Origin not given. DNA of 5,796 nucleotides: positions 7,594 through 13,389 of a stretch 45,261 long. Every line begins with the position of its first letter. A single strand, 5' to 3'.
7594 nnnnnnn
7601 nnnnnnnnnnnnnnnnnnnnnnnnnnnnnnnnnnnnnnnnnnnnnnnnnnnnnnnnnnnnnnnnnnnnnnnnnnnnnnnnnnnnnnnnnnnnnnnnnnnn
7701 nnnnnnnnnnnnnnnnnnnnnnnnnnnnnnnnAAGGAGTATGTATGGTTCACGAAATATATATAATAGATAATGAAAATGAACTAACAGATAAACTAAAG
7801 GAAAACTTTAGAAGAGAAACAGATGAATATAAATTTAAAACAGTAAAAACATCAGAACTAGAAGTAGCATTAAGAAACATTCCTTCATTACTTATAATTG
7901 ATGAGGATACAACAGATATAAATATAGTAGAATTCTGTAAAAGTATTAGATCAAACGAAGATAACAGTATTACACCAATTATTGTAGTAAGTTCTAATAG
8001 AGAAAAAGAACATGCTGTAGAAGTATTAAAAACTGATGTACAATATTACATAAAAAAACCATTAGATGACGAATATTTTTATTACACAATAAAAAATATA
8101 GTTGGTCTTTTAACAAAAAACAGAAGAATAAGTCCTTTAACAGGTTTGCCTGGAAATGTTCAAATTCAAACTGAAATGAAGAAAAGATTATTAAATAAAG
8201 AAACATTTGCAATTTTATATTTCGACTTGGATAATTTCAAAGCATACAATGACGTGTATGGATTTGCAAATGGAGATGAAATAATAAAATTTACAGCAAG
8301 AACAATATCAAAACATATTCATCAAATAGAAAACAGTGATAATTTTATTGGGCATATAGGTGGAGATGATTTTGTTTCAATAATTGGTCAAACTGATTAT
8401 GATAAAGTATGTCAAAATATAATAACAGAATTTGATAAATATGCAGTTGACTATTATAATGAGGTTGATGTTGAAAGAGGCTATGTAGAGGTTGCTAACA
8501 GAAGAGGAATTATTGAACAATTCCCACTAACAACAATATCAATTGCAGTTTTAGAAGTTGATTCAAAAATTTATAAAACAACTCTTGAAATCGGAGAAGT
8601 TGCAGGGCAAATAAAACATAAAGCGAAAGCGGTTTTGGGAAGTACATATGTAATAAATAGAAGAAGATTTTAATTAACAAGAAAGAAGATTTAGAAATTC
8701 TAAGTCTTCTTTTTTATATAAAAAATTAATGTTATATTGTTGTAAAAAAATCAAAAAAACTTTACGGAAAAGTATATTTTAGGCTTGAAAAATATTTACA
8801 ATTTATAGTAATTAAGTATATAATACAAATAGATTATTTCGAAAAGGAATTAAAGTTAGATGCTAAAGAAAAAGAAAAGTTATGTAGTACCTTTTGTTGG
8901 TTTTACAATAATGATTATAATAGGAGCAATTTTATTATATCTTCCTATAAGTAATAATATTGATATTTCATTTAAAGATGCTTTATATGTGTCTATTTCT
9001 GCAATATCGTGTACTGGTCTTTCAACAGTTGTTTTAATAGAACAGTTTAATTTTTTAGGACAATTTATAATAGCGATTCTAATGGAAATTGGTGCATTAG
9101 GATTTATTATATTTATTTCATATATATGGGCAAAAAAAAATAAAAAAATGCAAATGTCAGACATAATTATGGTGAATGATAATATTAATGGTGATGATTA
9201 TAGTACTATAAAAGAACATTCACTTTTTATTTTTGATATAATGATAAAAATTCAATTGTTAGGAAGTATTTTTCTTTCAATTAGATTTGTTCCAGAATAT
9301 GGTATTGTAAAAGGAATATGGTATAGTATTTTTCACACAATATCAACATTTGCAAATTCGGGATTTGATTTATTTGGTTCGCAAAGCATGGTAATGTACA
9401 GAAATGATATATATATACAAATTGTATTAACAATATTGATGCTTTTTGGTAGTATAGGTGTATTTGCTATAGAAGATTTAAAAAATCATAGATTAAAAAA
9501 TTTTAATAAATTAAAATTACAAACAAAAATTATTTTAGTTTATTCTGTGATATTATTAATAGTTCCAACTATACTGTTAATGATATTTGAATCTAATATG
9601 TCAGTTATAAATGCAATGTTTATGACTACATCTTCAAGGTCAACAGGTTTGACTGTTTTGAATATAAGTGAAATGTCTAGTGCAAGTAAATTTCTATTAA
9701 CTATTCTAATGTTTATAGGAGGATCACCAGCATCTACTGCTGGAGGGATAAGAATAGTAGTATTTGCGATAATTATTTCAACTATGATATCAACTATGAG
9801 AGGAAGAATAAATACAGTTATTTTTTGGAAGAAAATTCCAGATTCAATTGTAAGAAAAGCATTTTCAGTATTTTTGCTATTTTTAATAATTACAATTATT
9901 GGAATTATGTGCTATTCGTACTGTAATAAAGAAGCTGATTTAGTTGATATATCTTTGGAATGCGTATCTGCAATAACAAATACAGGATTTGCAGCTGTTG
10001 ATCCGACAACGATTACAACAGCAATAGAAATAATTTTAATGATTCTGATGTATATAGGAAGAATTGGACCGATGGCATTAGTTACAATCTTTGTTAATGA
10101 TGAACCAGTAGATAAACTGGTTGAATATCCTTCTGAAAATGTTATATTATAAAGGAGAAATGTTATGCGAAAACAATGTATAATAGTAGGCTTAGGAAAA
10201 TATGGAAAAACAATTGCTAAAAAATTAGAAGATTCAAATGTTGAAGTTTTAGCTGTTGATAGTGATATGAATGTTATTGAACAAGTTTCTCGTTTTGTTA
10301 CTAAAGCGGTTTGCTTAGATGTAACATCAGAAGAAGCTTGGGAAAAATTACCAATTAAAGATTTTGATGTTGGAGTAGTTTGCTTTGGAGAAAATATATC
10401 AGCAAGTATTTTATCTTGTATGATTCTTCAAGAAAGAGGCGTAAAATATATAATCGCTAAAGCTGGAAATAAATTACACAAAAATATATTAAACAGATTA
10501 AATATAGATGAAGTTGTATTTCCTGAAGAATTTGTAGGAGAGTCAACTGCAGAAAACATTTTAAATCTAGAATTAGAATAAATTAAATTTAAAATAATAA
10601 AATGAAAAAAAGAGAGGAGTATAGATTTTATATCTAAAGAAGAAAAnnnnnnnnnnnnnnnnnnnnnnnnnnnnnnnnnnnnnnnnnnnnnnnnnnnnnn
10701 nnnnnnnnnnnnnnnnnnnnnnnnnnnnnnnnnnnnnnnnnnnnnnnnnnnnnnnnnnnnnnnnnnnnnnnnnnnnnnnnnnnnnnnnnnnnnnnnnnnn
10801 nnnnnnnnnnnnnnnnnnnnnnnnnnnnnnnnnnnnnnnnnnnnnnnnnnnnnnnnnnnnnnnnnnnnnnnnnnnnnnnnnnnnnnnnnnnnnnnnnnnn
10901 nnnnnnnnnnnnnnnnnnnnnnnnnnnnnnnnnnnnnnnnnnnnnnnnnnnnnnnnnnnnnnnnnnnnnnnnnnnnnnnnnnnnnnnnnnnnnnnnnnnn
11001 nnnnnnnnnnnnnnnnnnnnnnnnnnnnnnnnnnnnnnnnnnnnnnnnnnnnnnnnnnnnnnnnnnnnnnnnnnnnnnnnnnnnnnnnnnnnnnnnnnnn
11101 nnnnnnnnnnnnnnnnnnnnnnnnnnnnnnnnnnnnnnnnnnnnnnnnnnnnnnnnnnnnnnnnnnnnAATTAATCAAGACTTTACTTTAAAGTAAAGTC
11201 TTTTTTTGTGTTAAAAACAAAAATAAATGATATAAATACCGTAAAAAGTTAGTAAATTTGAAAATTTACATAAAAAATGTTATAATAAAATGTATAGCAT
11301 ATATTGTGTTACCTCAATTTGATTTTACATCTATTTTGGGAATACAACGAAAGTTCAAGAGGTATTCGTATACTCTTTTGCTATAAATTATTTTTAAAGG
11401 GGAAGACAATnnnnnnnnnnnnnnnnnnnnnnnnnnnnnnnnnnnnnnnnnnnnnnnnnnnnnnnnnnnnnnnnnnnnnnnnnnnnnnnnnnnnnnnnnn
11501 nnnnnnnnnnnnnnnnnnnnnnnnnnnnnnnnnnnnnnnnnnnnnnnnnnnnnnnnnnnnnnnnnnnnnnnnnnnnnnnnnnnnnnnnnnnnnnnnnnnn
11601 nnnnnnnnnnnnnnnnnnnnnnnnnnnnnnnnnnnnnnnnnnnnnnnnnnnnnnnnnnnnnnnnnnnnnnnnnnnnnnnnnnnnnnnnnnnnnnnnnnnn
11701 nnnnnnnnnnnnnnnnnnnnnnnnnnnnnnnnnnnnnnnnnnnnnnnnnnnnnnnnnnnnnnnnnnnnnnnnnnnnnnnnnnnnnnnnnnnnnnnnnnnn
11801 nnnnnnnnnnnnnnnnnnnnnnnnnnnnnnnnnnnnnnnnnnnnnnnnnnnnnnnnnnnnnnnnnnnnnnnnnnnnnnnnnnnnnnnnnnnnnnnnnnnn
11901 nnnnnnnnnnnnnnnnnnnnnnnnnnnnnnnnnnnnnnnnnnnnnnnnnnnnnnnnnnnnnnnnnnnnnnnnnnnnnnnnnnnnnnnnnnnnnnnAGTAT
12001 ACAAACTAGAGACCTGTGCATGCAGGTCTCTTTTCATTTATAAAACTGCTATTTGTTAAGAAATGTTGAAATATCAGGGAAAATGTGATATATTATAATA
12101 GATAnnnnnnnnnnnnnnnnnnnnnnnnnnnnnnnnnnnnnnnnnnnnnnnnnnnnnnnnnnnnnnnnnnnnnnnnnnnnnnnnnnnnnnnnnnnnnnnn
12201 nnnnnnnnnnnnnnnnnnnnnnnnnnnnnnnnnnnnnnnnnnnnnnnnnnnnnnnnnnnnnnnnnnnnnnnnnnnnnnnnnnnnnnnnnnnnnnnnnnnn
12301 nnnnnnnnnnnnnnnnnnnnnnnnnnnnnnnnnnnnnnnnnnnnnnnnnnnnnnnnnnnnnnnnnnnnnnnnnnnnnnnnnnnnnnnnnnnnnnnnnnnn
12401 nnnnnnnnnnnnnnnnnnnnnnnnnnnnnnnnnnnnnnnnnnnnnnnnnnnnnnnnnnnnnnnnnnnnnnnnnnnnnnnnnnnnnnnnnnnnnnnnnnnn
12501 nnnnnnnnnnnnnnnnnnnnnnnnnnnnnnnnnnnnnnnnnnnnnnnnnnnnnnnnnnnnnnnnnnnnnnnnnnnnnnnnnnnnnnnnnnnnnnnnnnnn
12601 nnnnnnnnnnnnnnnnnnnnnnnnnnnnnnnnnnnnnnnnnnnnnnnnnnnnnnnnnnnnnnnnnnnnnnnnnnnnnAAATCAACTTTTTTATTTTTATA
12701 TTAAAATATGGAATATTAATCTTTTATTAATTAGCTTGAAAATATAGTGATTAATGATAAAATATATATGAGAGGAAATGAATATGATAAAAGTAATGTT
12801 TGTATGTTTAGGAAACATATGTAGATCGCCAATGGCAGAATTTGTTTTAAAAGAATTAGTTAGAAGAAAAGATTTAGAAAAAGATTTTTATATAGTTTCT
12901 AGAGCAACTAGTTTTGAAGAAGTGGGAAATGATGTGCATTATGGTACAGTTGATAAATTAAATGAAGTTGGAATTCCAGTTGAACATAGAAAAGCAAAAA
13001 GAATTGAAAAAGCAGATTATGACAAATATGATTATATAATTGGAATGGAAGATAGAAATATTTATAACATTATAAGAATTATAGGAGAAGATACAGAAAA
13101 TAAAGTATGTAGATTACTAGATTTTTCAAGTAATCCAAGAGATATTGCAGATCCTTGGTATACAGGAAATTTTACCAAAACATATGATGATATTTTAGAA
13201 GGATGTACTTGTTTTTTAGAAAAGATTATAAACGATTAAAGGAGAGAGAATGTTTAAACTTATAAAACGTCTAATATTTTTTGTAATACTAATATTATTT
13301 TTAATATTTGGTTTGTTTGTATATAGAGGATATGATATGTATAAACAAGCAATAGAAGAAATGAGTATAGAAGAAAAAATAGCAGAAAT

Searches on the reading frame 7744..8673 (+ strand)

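Call 43: search_protein_families(library=pfam, proteins=[window:7744-8673:+], max_evalue=0.001)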
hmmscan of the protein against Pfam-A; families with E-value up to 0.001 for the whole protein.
window:7744-8673:+ (309 aa): 2 families
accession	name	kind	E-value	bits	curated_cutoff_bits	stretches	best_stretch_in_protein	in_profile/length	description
PF00990.26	GGDEF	-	3.9e-15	56.4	23.8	1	131-226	5-106/161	Diguanylate cyclase, GGDEF domain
PF00072.30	Response_reg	-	5.4e-09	36.6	30.2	1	5-110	1-104/111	Response regulator receiver domain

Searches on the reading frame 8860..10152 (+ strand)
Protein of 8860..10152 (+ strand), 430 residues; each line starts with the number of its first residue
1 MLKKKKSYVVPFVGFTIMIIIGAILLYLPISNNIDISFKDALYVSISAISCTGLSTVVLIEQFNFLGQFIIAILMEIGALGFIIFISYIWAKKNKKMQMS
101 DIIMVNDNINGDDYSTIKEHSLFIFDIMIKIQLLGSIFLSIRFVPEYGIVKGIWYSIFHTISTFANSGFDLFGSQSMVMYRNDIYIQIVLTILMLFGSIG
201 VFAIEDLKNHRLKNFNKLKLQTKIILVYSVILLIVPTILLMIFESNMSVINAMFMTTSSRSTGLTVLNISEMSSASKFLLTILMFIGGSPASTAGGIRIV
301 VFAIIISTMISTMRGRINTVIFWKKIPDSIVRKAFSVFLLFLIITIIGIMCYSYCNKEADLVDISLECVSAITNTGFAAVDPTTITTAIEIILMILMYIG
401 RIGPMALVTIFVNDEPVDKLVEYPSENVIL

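Call 43: search_protein_families(library=pfam, proteins=[window:8860-10152:+], max_evalue=0.001)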
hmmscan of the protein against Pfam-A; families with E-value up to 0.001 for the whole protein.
window:8860-10152:+ (430 aa): 1 family
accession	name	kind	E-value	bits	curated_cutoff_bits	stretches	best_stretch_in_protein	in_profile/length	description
PF02386.22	TrkH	-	1.3e-43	149.7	27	1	23-423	51-502/502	Cation transport protein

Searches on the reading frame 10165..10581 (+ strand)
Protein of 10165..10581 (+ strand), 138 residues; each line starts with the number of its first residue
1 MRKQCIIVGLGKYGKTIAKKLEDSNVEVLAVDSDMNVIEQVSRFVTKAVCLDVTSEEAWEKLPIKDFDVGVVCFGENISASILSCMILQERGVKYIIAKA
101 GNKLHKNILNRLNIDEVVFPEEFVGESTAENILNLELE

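Call 43: search_protein_families(library=pfam, proteins=[window:10165-10581:+], max_evalue=0.001)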
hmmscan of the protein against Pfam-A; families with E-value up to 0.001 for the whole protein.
window:10165-10581:+ (138 aa): 1 family
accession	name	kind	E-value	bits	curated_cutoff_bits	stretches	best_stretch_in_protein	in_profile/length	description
PF02254.24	TrkA_N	-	2.7e-25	89.4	23.8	1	6-120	2-116/116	TrkA-N domain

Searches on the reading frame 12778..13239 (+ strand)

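Call 44: search_protein_families(library=pfam, proteins=[window:12778-13239:+], max_evalue=0.001)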
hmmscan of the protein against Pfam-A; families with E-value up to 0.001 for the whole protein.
window:12778-13239:+ (153 aa): 1 family
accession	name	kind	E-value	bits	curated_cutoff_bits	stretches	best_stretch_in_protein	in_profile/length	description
PF01451.26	LMWPc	-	7.7e-34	117.4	23.2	1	6-147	1-144/144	Low molecular weight phosphotyrosine protein phosphatase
